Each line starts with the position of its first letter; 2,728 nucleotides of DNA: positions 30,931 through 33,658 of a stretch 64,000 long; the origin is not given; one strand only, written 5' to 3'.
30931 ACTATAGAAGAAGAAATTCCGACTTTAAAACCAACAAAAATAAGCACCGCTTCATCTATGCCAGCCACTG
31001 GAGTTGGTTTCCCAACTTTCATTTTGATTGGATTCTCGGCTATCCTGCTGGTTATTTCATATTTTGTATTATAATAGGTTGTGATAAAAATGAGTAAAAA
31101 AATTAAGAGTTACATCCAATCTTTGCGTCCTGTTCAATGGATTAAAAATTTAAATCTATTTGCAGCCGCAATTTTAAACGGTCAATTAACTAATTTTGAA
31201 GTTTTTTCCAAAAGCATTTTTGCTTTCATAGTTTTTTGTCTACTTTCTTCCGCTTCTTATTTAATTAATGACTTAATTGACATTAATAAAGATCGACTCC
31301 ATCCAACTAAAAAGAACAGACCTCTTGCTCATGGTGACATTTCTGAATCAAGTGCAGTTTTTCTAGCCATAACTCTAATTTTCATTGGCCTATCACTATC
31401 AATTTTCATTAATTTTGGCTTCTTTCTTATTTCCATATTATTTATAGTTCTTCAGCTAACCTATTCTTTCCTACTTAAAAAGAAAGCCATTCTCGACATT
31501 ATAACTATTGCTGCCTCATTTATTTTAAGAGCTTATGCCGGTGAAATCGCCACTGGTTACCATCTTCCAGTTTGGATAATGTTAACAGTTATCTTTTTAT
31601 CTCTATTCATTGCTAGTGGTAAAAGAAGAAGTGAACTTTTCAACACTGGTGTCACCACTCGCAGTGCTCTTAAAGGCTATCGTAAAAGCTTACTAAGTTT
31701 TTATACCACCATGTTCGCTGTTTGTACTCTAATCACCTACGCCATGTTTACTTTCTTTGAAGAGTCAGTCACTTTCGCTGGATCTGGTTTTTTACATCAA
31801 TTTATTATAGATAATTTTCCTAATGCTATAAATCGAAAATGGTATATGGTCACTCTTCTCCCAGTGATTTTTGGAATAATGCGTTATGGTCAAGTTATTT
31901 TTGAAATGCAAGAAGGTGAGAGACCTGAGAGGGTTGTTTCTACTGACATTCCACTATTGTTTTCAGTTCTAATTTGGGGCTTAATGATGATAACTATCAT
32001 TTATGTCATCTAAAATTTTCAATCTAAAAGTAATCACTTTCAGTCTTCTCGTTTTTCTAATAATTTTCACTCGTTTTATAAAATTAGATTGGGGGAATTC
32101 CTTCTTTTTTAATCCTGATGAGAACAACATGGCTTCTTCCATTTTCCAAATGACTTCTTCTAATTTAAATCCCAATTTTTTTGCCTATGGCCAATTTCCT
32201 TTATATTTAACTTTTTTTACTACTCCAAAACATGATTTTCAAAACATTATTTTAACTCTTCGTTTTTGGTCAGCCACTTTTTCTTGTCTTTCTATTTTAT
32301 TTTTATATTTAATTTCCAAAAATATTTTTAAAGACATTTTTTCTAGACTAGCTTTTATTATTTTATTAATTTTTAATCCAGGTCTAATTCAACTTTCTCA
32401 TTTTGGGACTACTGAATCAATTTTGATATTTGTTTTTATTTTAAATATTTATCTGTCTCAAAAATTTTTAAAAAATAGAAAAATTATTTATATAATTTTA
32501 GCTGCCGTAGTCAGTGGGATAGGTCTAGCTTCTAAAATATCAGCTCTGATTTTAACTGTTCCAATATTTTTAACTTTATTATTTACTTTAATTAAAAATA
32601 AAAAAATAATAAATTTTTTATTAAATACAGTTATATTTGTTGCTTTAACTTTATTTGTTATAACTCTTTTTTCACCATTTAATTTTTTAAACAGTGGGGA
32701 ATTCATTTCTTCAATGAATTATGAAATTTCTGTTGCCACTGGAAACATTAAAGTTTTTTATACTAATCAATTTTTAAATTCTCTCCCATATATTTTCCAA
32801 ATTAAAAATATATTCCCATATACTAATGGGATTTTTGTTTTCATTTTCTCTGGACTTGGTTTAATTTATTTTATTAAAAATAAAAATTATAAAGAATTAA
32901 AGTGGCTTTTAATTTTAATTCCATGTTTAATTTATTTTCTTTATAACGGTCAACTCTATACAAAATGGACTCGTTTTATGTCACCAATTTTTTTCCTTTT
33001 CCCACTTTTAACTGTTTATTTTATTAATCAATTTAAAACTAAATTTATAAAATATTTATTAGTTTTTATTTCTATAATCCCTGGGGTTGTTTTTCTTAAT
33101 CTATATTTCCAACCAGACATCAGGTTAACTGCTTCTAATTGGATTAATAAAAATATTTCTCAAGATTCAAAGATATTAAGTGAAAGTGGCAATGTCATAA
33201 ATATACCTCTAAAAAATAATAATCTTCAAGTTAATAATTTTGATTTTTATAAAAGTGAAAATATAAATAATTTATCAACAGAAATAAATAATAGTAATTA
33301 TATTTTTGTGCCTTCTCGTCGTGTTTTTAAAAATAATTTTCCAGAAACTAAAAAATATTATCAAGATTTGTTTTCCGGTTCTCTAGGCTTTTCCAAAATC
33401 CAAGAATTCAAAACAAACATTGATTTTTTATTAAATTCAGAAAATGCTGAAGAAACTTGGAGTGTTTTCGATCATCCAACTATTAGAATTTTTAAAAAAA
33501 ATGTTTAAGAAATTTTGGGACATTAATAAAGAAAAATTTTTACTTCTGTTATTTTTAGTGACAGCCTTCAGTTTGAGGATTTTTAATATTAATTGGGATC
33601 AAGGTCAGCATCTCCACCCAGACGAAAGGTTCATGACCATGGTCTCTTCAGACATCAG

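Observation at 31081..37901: DPPR-synthase-like UbiA + PAP2 phosphatase + three GT-C membrane transferases: a candidate polyprenyl-phospho-pentose donor pathway outside Actinobacteria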

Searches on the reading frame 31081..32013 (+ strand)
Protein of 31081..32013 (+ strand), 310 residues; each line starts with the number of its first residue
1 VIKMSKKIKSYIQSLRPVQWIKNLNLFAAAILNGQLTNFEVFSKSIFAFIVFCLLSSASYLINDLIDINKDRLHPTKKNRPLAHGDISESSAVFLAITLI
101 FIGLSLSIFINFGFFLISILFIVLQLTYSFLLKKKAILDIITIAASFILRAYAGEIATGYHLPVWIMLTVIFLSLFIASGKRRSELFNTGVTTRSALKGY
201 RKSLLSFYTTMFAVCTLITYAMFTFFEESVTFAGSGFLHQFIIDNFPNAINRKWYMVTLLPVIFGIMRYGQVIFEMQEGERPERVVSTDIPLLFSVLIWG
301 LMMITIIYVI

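Call 3: search_protein_families(library=pfam, proteins=[window:31081-32013:+], max_evalue=0.01)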
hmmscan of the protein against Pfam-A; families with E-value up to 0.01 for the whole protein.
window:31081-32013:+ (310 aa): 1 family
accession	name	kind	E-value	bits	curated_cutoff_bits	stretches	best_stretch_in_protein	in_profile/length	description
PF01040.23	UbiA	-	2e-27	96.5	34.2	1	43-233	20-216/250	UbiA prenyltransferase family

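Call 4: search_protein_families(library=ncbifam, proteins=[window:31081-32013:+], max_evalue=0.01)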
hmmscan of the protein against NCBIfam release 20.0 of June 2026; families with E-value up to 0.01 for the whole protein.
window:31081-32013:+ (310 aa): 22 families
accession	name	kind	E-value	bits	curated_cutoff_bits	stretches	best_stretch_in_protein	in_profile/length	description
NF008978.0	PRK12324.1-4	equivalog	5.9e-63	212.7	207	1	8-309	32-321/322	decaprenyl-phosphate phosphoribosyltransferase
NF008977.0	PRK12324.1-2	equivalog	7.9e-54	183.1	234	1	8-308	2-288/297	decaprenyl-phosphate phosphoribosyltransferase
NF008976.0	PRK12324.1-1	equivalog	6.3e-51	173.6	474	1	10-299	20-295/306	decaprenyl-phosphate phosphoribosyltransferase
NF006088.0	PRK08238.1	equivalog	4.4e-50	170.7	351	1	5-226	189-412/482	UbiA family prenyltransferase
NF009523.0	PRK12884.1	equivalog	2.5e-16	59.7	269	1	6-173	2-166/279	prenyltransferase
NF009522.0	PRK12883.1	equivalog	1.7e-11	44.1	353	1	9-158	4-150/279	geranylgeranylglycerol-phosphate geranylgeranyltransferase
TIGR01475.1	ubiA_other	subfamily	3.1e-11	43.3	180.8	1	27-175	22-167/282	UbiA-like polyprenyltransferase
TIGR01473.1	cyoE_ctaB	equivalog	3.6e-11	43.4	210.3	1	10-210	2-210/281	heme o synthase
NF005742.0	PRK07566.1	equivalog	4e-11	42.6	313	1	5-172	25-197/315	chlorophyll synthase ChlG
NF009521.0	PRK12882.1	equivalog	2.1e-10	40.3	296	1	6-144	3-138/280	geranylgeranylglycerol-phosphate geranylgeranyltransferase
NF035940.1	prenyl_rel_EboC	equivalog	2.9e-09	36.7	250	1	30-142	22-136/292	UbiA-like protein EboC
TIGR01474.1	ubiA_proteo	equivalog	3.2e-09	36.7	275.45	1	36-147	34-144/282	4-hydroxybenzoate octaprenyltransferase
NF009609.0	PRK13106.1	equivalog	1.8e-07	30.8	349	1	43-159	49-164/301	prenyltransferase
NF041585.1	MqnP_Cj_Hp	exception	1.2e-06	28.2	375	1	28-177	22-173/281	menaquinone biosynthesis prenyltransferase MqnP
NF009514.0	PRK12873.1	equivalog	1.4e-06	27.9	246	1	5-119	7-123/297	4-hydroxybenzoate polyprenyltransferase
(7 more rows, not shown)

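Call 7: search_solved_structures(query=window:31081-32013:+, max_evalue=0.001, show_alignments=1)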
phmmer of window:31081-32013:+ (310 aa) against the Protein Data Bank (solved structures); distinct sequences matched with E-value up to 0.001: 4.
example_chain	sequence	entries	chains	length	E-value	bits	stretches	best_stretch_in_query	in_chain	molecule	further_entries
8j8j_D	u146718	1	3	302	3.7e-41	144.6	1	9-228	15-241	Decaprenyl-phosphate phosphoribosyltransferase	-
8j8k_A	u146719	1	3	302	1.2e-31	113.4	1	9-239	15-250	Decaprenyl-phosphate phosphoribosyltransferase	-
4tq3_A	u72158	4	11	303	4.9e-10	42.5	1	10-224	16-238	Prenyltransferase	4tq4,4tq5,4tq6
6m31_A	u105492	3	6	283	3.8e-07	33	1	6-171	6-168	Digeranylgeranylglyceryl phosphate synthase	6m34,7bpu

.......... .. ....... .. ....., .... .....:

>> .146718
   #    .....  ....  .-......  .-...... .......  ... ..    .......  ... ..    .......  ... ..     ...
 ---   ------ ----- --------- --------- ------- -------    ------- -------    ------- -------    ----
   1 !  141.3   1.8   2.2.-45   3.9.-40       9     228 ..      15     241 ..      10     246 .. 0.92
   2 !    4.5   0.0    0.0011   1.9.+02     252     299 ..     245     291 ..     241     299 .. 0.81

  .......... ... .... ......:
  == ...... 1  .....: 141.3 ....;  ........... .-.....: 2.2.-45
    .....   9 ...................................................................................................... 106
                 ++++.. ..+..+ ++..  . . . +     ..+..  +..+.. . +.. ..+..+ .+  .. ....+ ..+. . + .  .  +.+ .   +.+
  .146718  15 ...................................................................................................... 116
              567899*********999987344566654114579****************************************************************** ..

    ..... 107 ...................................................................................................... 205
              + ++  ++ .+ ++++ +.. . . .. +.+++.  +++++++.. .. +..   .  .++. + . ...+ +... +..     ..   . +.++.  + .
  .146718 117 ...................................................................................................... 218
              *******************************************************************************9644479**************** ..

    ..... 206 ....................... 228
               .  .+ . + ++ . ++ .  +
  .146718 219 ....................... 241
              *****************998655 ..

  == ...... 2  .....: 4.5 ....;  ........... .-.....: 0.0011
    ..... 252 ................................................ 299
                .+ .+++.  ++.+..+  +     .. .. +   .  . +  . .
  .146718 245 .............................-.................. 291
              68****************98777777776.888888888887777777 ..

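Call 9: find_homologous_proteins(query=window:31081-32013:+, max_evalue=1e-10)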
Query window:31081-32013:+ (310 aa): 1990 proteins with E <= 1e-10 among 5190 candidates; the best 120 are listed.
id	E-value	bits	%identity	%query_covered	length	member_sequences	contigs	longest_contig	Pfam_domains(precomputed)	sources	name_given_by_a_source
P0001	1.5e-191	653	100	99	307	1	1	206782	PF01040.24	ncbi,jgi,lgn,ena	ncbi:MAG: decaprenyl-phosphate phosphoribosyltransferase [Candidatus Shapirobacteria bacterium]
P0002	6.4e-157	539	79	99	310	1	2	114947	PF01040.24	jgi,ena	-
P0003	1.7e-149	515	76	99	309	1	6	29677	PF01040.24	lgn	-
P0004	2.8e-149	514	75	99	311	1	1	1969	PF01040.24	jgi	jgi:decaprenyl-phosphate phosphoribosyltransferase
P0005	7.1e-149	513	73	100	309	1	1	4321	PF01040.24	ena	-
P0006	1.5e-147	509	77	96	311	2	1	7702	PF01040.24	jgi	jgi:4-hydroxybenzoate polyprenyltransferase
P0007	2.0e-147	508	74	98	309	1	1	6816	PF01040.24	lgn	-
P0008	2.2e-147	508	74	100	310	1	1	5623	PF01040.24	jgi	-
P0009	3.0e-147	508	73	98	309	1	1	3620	PF01040.24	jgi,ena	-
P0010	5.3e-147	507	73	98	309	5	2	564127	PF01040.24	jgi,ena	-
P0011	7.4e-147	506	74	98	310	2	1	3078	PF01040.24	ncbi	-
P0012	9.6e-147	506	74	98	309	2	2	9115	PF01040.24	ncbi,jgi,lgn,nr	ncbi:MAG: UbiA prenyltransferase family protein [Candidatus Shapirobacteria bacterium]|jgi:4-hydroxy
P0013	1.1e-146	506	73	98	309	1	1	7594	PF01040.24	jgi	jgi:decaprenyl-phosphate phosphoribosyltransferase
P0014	1.7e-146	505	73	98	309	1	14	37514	PF01040.24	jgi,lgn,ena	jgi:4-hydroxybenzoate polyprenyltransferase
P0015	2.1e-146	505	73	99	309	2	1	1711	PF01040.24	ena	-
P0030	7.6e-145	500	74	99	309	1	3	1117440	PF01040.24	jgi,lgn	jgi:4-hydroxybenzoate polyprenyltransferase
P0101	5.0e-139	481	71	99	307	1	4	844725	PF01040.24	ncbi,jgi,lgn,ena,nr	ncbi:MAG TPA: decaprenyl-phosphate phosphoribosyltransferase [Candidatus Woesebacteria bacterium]|nr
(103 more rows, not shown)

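Call 12: find_encoding_contigs(protein=P0101, flank=10000, max_places=2)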
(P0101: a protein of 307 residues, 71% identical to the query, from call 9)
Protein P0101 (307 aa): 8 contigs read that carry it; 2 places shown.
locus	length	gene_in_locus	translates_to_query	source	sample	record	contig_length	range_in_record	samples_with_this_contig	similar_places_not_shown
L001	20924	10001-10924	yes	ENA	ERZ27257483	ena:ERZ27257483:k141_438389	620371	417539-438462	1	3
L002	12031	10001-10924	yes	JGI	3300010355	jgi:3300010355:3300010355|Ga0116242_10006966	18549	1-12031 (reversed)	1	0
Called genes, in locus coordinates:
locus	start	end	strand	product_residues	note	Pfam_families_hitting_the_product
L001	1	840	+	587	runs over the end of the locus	PF13385:Laminin_G_3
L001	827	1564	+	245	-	PF00763:THF_DHG_CYH, PF02882:THF_DHG_CYH_C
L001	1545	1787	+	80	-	-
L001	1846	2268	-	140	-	PF04480:DUF559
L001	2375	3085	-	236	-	PF01026:TatD_DNase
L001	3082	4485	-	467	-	PF00133:tRNA-synt_1, PF01406:tRNA-synt_1e (weak), PF09334:tRNA-synt_1g, PF00133:tRNA-synt_1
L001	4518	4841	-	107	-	-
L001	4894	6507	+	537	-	PF03023:MurJ, PF01554:MatE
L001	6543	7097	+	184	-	PF05137:PilN (weak)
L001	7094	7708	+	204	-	PF04350:PilO (faint)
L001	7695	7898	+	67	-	-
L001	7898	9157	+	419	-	PF13620:CarboxypepD_reg (faint)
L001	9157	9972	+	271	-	-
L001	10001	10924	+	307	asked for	PF01040:UbiA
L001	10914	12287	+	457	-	-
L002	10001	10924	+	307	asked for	PF01040:UbiA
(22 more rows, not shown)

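Call 13: find_encoding_contigs(protein=P0030, flank=10000, max_places=2)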
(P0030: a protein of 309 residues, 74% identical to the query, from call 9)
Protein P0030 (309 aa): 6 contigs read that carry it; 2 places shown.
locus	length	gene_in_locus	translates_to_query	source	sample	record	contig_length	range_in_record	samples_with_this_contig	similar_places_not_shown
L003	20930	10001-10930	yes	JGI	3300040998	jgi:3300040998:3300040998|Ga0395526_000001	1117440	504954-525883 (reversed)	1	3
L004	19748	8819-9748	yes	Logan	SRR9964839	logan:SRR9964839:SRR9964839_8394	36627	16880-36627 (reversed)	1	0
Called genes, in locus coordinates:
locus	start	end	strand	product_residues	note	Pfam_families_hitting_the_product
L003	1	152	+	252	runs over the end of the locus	PF00557:Peptidase_M24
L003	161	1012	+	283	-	PF00763:THF_DHG_CYH, PF02882:THF_DHG_CYH_C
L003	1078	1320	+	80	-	PF13192:Thioredoxin_3 (weak)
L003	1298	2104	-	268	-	PF01026:TatD_DNase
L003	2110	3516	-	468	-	PF00133:tRNA-synt_1, PF01406:tRNA-synt_1e, PF09334:tRNA-synt_1g, PF00133:tRNA-synt_1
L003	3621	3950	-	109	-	PF01649:Ribosomal_S20p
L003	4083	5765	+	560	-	PF03023:MurJ, PF01554:MatE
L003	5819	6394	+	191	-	-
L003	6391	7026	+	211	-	-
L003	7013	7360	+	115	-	-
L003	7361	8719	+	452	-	-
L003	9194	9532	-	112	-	-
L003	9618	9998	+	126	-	-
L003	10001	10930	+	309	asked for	PF01040:UbiA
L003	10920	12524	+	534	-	PF02366:PMT (weak)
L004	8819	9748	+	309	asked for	PF01040:UbiA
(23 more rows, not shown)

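Call 29: search_protein_representatives(protein=window:31081-32013:+)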
Query: 310 residues. Proteins with E-value up to 0.001 (for the whole library): 13060; up to 1e-10: 8758; up to 1e-30: 1261. The best 150 are listed.
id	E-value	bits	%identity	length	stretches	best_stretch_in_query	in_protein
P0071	1.0e-141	487.9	71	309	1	2-310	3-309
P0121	2.2e-97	342.3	56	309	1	5-309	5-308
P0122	1.2e-78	280.9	49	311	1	9-309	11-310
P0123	3.0e-70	253.3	47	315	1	13-310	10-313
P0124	2.8e-69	250.1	40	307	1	6-310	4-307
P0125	2.2e-64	234.0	39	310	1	6-309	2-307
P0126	6.1e-63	229.3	45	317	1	10-309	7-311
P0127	2.0e-57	211.2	44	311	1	10-309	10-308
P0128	8.9e-57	209.1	48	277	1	6-235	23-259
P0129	4.1e-56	206.9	44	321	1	6-308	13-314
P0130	6.4e-56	206.3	47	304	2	12-228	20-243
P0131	8.1e-56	205.9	42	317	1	8-310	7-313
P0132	1.4e-55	205.1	43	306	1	6-306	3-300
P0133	3.7e-54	200.5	50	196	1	114-310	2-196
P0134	9.4e-54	199.2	50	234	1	3-224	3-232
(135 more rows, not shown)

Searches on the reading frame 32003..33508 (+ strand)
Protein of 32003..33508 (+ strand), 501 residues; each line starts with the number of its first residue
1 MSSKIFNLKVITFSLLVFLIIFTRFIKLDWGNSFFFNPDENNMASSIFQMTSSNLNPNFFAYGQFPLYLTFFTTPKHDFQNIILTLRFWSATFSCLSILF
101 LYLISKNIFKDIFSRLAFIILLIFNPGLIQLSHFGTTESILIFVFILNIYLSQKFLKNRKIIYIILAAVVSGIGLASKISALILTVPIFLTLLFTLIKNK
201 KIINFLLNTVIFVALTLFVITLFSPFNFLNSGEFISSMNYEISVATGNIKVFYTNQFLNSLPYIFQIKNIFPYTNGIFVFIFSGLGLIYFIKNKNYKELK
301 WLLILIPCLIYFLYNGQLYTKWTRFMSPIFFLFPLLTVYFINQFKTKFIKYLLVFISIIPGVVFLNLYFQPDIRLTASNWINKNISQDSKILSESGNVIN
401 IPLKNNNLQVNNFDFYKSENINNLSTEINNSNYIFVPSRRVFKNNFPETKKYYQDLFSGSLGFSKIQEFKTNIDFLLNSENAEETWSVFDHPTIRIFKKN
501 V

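Call 3: search_protein_families(library=pfam, proteins=[window:32003-33508:+], max_evalue=0.01)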
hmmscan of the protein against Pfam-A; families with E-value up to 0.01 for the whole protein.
window:32003-33508:+ (501 aa): 3 families
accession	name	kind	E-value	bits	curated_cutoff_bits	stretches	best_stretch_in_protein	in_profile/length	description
PF13231.12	PMT_2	-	6e-11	43.3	26.1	1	83-219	21-155/160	Dolichyl-phosphate-mannose-protein mannosyltransferase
PF02366.24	PMT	-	1.7e-07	31.5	22.7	1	18-219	5-224/245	Dolichyl-phosphate-mannose-protein mannosyltransferase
PF11028.14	TMEM260-like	-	0.0067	16.6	24.2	0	65-113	23-71/179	Protein O-mannosyl-transferase TMEM260-like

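Call 4: search_protein_families(library=ncbifam, proteins=[window:32003-33508:+], max_evalue=0.01)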
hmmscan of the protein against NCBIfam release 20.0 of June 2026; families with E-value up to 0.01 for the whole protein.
window:32003-33508:+ (501 aa): 1 family
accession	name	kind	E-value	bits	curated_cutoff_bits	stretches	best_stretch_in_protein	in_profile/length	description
TIGR03663.1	TIGR03663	subfamily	0.0012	18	126.25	1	83-305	70-297/435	flippase activity-associated protein Agl23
